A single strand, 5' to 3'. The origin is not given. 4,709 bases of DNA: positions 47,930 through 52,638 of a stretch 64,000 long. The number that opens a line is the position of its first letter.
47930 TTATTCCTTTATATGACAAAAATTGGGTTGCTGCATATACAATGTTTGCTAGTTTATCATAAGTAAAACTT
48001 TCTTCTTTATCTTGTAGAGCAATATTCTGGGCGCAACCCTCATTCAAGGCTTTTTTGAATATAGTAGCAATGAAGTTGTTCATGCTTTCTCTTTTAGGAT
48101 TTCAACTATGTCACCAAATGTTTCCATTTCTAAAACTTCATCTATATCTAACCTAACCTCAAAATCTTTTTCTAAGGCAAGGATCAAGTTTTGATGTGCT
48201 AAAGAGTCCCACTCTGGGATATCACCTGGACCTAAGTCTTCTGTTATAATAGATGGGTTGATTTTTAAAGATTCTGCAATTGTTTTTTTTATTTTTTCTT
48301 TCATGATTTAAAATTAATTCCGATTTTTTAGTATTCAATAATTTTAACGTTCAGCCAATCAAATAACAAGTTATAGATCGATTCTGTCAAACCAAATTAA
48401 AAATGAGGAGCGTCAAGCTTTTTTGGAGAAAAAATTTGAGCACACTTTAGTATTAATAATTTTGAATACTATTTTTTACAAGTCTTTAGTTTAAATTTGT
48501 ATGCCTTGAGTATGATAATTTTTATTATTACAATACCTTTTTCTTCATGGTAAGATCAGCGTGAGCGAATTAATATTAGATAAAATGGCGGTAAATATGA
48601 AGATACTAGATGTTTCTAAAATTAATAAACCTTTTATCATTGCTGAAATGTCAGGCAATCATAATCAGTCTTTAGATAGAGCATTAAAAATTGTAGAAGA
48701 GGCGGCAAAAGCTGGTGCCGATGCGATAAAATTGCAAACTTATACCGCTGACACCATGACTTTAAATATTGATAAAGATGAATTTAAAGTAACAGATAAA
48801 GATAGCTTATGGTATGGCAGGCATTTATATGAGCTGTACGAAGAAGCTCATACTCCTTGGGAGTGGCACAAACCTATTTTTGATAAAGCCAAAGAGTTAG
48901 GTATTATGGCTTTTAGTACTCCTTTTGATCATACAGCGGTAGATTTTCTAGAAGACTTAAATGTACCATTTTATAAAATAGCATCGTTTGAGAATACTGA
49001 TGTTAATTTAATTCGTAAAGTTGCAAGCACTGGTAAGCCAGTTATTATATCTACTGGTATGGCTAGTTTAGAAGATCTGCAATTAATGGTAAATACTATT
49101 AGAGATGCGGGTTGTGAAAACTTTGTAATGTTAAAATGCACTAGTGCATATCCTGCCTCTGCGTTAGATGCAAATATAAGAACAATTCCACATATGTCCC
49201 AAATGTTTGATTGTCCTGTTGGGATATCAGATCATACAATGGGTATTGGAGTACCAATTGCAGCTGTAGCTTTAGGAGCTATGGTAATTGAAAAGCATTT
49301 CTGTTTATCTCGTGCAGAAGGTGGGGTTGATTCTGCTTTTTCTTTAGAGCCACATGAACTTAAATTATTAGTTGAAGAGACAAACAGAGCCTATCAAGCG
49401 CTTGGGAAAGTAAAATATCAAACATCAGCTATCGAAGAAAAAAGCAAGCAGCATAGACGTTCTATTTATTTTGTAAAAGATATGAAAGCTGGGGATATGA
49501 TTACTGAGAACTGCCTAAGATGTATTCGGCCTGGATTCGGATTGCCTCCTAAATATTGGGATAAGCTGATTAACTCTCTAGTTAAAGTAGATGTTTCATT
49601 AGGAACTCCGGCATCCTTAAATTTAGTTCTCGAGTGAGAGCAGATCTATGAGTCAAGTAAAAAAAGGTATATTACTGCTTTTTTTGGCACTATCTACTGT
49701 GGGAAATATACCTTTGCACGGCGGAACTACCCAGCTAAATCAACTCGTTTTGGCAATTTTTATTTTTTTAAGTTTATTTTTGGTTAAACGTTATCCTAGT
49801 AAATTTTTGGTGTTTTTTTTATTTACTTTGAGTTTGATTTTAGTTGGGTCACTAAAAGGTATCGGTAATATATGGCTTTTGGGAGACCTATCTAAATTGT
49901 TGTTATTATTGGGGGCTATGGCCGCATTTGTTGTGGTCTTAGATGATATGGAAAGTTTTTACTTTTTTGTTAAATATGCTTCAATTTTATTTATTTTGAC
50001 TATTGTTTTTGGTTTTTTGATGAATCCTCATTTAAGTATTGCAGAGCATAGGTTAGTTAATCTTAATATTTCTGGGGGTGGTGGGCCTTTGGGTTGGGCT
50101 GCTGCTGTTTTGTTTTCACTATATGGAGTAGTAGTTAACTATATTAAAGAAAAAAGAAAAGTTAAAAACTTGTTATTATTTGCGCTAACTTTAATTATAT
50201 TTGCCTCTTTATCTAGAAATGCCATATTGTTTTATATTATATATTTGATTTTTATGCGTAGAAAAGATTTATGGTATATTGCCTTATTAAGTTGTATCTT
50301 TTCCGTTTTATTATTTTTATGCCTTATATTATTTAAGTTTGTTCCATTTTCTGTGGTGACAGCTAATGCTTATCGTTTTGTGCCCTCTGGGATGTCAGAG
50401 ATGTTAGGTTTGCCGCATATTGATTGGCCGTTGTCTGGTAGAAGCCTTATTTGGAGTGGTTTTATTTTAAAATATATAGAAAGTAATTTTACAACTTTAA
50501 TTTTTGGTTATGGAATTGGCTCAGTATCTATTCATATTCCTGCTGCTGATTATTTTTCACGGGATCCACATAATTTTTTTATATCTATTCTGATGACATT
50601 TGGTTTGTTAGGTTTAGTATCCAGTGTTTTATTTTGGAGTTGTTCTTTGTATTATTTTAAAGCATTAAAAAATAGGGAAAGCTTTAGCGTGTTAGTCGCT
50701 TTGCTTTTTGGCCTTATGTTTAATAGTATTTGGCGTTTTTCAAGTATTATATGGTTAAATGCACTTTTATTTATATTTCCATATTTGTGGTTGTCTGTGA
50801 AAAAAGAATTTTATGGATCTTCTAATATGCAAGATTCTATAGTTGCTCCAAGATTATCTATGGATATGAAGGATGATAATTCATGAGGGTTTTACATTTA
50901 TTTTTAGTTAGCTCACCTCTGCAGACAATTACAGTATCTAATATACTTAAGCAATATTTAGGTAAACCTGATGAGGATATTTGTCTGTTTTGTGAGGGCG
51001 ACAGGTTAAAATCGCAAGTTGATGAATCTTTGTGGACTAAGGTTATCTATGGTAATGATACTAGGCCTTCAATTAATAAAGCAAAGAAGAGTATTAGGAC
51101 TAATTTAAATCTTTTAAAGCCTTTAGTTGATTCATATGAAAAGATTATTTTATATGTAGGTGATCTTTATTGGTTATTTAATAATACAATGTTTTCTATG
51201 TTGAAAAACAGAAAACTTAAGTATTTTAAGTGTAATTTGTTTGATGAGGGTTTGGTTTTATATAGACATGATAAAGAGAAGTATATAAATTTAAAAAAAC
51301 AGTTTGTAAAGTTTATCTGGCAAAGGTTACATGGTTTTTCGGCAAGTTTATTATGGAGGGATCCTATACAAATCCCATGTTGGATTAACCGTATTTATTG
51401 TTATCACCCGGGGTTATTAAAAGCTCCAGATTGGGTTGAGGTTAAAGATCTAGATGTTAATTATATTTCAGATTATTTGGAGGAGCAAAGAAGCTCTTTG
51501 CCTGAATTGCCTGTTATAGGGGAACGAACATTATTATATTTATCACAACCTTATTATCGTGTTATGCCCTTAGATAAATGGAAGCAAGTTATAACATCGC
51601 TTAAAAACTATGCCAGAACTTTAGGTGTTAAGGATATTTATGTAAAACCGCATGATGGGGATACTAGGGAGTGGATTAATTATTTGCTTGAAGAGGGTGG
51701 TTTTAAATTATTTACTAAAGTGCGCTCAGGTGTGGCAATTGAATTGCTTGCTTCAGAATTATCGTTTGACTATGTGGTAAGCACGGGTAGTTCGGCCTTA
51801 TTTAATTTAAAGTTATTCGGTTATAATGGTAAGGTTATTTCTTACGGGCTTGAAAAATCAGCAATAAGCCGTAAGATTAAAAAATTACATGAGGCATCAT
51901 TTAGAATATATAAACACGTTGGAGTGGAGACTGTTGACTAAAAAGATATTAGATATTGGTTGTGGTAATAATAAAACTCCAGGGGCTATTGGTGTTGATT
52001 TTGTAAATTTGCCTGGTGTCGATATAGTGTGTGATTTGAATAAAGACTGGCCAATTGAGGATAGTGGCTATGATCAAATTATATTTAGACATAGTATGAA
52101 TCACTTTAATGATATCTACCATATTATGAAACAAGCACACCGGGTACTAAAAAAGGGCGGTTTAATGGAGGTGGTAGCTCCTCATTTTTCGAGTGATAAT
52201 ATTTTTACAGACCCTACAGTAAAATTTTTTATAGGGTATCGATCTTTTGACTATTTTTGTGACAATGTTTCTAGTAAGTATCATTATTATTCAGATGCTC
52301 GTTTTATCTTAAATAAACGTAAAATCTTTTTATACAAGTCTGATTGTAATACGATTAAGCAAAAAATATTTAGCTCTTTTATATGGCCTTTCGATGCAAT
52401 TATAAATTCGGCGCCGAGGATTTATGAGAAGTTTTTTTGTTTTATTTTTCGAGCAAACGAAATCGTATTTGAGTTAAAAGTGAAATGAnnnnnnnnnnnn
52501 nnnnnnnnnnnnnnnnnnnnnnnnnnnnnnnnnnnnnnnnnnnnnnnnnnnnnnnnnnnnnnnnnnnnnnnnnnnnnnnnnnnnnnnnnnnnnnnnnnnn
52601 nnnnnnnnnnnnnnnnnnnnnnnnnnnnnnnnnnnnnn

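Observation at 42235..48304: Reverse-oriented carrier-protein acyl-tailoring operon embedded in the pseudaminic acid genes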

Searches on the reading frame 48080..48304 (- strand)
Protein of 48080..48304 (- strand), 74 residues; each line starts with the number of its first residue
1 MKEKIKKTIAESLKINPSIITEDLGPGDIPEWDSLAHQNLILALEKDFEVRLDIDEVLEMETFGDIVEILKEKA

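Call 3: search_protein_families(library=pfam, proteins=[window:48080-48304:-], max_evalue=0.01)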
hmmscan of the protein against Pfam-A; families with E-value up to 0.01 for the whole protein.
window:48080-48304:- (74 aa): 1 family
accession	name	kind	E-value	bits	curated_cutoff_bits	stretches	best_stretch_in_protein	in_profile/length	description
PF00550.31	PP-binding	-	2.9e-05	24.7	20.8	1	33-69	30-66/67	Phosphopantetheine attachment site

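Call 4: search_protein_families(library=ncbifam, proteins=[window:48080-48304:-], max_evalue=0.01)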
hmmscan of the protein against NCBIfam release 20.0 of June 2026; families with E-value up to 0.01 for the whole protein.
window:48080-48304:- (74 aa): 10 families
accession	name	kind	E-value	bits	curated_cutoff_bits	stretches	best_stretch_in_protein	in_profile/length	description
NF002148.0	PRK00982.1-2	subfamily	4.1e-09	36.2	71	1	2-73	6-77/79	acyl carrier protein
NF002150.0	PRK00982.1-4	subfamily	7.6e-09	35.7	66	1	3-73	8-78/80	acyl carrier protein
NF002151.0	PRK00982.1-5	equivalog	3e-07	30.5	92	1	2-73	5-76/78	acyl carrier protein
TIGR00517.1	acyl_carrier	equivalog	7.7e-07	28.9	70.45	1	2-73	5-76/77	acyl carrier protein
NF002149.0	PRK00982.1-3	equivalog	4.2e-05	23.4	106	1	2-70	5-73/78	acyl carrier protein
NF006031.0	PRK08172.1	equivalog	5.7e-05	23.7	76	1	5-72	9-76/82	acyl carrier protein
NF002147.0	PRK00982.1-1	equivalog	0.00053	19.8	84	1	5-72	12-79/83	acyl carrier protein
TIGR02804.1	ExbD_2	equivalog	0.0049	17.3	123.45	1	38-73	75-110/121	TonB system transport protein ExbD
NF005480.0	PRK07081.1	equivalog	0.0084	16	72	0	34-69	35-69/83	acyl carrier protein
NF009104.0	PRK12449.1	equivalog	0.0091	15.9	70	1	31-73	36-78/80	acyl carrier protein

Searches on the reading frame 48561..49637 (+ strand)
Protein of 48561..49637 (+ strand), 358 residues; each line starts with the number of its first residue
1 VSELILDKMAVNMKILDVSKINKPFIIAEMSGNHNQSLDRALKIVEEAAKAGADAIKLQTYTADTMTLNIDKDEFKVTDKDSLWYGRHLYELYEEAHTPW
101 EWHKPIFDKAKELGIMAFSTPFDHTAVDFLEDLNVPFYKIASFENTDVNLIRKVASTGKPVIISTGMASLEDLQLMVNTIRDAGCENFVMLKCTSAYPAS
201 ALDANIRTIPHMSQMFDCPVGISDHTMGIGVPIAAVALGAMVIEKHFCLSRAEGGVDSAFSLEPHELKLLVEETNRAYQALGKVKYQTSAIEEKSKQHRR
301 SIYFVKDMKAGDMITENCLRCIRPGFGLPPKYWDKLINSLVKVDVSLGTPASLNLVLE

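Call 6: search_protein_families(library=pfam, proteins=[window:48561-49637:+], max_evalue=0.001)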
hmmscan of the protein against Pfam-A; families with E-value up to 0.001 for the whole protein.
window:48561-49637:+ (358 aa): 2 families
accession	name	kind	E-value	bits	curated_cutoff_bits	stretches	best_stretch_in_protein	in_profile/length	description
PF03102.20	NeuB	-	4.9e-90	301.6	22.1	1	44-285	1-240/241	NeuB family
PF08666.17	SAF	-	5e-06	27.4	21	1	299-351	1-57/63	SAF domain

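Call 7: search_protein_families(library=ncbifam, proteins=[window:48561-49637:+], max_evalue=0.00001)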
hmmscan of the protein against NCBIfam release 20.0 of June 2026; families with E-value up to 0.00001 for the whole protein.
window:48561-49637:+ (358 aa): 2 families
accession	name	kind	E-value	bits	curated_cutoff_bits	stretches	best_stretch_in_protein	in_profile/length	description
TIGR03586.1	PseI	equivalog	4.9e-152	505.8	340.25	1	23-350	1-326/327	pseudaminic acid synthase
TIGR03569.1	NeuB_NnaB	equivalog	1.3e-86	290.7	399.65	1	24-346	1-324/329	N-acetylneuraminate synthase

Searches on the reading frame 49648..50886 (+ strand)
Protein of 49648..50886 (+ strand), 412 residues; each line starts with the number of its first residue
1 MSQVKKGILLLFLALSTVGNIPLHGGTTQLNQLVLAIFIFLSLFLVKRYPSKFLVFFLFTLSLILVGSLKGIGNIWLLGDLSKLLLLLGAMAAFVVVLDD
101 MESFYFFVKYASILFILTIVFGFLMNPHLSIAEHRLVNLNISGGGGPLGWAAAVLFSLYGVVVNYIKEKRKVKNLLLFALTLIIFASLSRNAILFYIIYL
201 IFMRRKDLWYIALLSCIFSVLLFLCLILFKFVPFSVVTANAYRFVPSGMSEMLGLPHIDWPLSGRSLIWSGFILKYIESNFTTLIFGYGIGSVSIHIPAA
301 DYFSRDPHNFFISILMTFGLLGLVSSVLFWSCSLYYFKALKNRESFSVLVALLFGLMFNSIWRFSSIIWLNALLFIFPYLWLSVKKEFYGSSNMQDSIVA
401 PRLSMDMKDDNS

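Call 6: search_protein_families(library=pfam, proteins=[window:49648-50886:+], max_evalue=0.001)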
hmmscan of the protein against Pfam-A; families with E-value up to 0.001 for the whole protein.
window:49648-50886:+ (412 aa): 1 family
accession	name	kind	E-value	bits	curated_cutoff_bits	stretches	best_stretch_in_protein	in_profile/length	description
PF04932.20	Wzy_C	-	1.1e-05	25.7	31.7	1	176-324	2-146/149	O-Antigen ligase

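Call 7: search_protein_families(library=ncbifam, proteins=[window:49648-50886:+], max_evalue=0.00001)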
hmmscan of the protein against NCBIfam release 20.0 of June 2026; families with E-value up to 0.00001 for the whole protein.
window:49648-50886:+ (412 aa): 0 families

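Call 68: search_protein_families(library=ncbifam, proteins=[window:49648-50886:+], max_evalue=0.01)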
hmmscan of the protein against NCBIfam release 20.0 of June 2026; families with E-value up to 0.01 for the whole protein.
window:49648-50886:+ (412 aa): 0 families

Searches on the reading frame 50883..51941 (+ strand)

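Call 6: search_protein_families(library=pfam, proteins=[window:50883-51941:+], max_evalue=0.001)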
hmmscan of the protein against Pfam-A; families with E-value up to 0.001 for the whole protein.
window:50883-51941:+ (352 aa): 1 family
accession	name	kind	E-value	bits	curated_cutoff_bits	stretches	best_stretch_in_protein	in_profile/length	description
PF07388.17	A-2_8-polyST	-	2.3e-16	60.7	23.3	1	6-312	2-306/316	Alpha-2,8-polysialyltransferase (POLYST)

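Call 7: search_protein_families(library=ncbifam, proteins=[window:50883-51941:+], max_evalue=0.00001)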
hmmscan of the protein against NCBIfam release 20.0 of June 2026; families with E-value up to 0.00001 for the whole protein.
window:50883-51941:+ (352 aa): 0 families

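Call 68: search_protein_families(library=ncbifam, proteins=[window:50883-51941:+], max_evalue=0.01)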
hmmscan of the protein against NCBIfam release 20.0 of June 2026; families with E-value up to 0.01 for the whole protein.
window:50883-51941:+ (352 aa): 0 families

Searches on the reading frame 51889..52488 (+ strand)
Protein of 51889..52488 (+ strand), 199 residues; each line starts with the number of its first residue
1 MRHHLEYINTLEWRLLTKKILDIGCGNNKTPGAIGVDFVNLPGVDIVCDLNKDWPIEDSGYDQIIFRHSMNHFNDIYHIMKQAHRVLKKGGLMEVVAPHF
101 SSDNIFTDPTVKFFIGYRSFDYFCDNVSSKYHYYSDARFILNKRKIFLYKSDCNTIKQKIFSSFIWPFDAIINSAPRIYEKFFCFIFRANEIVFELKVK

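Call 29: search_protein_families(library=pfam, proteins=[window:51889-52488:+], max_evalue=0.001)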
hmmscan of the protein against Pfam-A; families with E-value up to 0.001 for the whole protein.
window:51889-52488:+ (199 aa): 7 families
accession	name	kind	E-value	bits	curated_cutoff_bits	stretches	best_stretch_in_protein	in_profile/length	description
PF13489.12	Methyltransf_23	-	6.4e-10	39.4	27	1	13-98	19-119/164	Methyltransferase domain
PF05148.21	Methyltransf_8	-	8.2e-09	36.1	27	1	8-106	64-169/219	Hypothetical methyltransferase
PF08241.18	Methyltransf_11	-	4.3e-07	30.9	21.2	1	46-93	46-93/95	Methyltransferase domain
PF13649.12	Methyltransf_25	-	1.2e-05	26.3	27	1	45-91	49-97/97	Methyltransferase domain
PF13847.12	Methyltransf_31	-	1.6e-05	25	27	0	47-95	60-109/145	Methyltransferase domain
PF01209.24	Ubie_methyltran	-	0.00054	19.8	20.1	0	44-96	100-152/233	ubiE/COQ5 methyltransferase family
PF08242.18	Methyltransf_12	-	0.00076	20.6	30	0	55-92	63-97/98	Methyltransferase domain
